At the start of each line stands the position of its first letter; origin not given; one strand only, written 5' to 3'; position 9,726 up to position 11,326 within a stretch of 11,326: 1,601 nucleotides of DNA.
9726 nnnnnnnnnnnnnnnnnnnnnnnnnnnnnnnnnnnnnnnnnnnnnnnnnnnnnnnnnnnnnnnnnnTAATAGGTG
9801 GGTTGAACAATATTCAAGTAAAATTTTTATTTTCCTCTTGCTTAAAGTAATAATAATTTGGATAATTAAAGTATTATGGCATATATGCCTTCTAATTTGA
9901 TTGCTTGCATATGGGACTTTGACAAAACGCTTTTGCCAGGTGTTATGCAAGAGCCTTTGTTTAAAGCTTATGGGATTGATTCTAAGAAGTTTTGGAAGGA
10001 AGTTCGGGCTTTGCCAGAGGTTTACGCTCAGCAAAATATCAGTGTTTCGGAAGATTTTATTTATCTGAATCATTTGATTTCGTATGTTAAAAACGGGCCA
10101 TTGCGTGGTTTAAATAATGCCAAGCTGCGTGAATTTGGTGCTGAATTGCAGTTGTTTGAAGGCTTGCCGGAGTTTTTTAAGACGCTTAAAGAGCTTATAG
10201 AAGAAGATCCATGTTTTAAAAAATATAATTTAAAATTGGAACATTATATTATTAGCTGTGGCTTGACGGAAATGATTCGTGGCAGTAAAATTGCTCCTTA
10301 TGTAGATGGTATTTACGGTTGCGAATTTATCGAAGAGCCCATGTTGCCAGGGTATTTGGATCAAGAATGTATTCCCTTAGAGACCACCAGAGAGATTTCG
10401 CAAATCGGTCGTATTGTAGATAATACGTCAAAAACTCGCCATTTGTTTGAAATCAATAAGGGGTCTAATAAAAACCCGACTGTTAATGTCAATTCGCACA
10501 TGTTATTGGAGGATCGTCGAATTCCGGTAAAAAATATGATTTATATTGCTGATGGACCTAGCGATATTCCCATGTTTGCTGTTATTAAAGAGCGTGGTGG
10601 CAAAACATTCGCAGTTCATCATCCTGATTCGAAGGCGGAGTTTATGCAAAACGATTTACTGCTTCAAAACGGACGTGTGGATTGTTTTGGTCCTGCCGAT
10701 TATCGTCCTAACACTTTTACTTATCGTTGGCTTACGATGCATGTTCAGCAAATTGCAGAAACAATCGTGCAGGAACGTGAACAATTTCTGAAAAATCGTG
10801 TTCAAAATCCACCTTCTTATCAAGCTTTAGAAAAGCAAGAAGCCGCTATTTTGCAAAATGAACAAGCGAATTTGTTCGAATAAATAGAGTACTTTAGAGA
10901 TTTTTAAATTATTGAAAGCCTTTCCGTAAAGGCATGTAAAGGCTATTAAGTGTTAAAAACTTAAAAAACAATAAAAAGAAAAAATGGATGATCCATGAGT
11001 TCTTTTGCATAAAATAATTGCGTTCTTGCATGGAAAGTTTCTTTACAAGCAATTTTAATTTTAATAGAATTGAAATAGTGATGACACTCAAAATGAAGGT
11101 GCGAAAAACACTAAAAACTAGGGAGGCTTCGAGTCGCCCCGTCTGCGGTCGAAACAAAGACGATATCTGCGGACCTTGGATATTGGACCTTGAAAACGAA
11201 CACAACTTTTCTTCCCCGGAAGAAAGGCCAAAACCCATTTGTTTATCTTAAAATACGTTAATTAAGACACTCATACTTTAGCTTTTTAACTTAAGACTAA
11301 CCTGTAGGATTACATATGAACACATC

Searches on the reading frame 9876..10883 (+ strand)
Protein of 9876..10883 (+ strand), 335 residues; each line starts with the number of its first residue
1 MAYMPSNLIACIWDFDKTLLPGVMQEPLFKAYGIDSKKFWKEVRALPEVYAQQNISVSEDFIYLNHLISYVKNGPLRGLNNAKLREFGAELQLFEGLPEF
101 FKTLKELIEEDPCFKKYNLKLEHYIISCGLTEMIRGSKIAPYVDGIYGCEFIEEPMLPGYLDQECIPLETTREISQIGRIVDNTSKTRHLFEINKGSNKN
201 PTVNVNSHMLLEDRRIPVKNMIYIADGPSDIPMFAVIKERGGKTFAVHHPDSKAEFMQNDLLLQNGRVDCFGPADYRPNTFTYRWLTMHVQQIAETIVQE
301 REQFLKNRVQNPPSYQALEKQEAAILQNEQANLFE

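Call 10: find_encoding_contigs(protein=window:9876-10883:+, flank=10000, max_places=6)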
Protein window:9876-10883:+ (335 aa): 2 contigs read that carry it; 2 places shown.
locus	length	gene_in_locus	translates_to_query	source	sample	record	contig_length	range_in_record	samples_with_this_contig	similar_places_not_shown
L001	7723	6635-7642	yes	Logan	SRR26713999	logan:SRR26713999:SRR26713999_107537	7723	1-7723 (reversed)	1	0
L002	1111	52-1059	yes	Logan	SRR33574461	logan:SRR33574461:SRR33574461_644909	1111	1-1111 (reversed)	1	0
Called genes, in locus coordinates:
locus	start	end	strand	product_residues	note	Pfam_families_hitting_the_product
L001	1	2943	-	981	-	?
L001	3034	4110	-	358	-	-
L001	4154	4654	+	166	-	-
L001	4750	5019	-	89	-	PF00733:Asn_synthase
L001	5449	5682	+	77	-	PF00830:Ribosomal_L28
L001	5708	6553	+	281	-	PF17827:PrmC_N, PF05175:MTS, PF06325:PrmA, PF10294:Methyltransf_16 (weak), PF01170:UPF0020 (weak), PF13847:Methyltransf_31, PF07669:Eco57I (weak), PF13649:Methyltransf_25, +3 more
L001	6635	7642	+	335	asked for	PF12710:HAD (faint)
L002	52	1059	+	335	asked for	PF12710:HAD (faint)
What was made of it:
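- The interval carries the housekeeping genes rpmB, prmC and PFOR (call 10).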

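Call 12: search_protein_families(library=pfam, proteins=[window:9876-10883:+], max_evalue=0.1)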
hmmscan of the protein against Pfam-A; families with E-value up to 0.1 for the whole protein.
window:9876-10883:+ (335 aa): 1 family
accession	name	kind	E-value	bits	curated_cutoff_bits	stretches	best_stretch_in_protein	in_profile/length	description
PF12710.13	HAD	-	4.9e-06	27.5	27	0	12-51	2-42/189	haloacid dehalogenase-like hydrolase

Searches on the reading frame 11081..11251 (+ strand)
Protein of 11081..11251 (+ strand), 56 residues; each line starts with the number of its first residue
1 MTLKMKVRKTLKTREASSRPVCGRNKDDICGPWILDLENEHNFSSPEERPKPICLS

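Call 12: search_protein_families(library=pfam, proteins=[window:11081-11251:+], max_evalue=0.1)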
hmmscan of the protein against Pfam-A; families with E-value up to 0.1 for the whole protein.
window:11081-11251:+ (56 aa): 0 families

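Call 80: predict_structure(alignment_id=A11)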
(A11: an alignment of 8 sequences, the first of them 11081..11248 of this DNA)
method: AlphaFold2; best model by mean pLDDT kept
length: 56 residues; sequences in the alignment: 8
mean_pLDDT: 54.8   pTM: 0.28
mean pLDDT of the five models: 54.8, 54.2, 51.2, 50.0, 49.5
residues with pLDDT >= 90: 0; 70-90: 4; 50-70: 33; < 50: 19
segments of 3 or more residues with pLDDT < 50: 22-30, 36-40, 53-56
pLDDT, mean of each block of 10 residues (from residue 1): 70 58 47 50 55 47
secondary structure, 60 per line:
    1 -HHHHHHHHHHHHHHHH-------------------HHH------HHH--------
elements in order: H2-17
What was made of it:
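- The AlphaFold model shows one helix and is otherwise disordered (pLDDT 55, call 80).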

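Call 82: search_protein_families(library=ncbifam, proteins=[window:11081-11248:+], max_evalue=0.1)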
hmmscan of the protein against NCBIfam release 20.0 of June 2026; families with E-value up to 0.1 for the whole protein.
window:11081-11248:+ (56 aa): 0 families
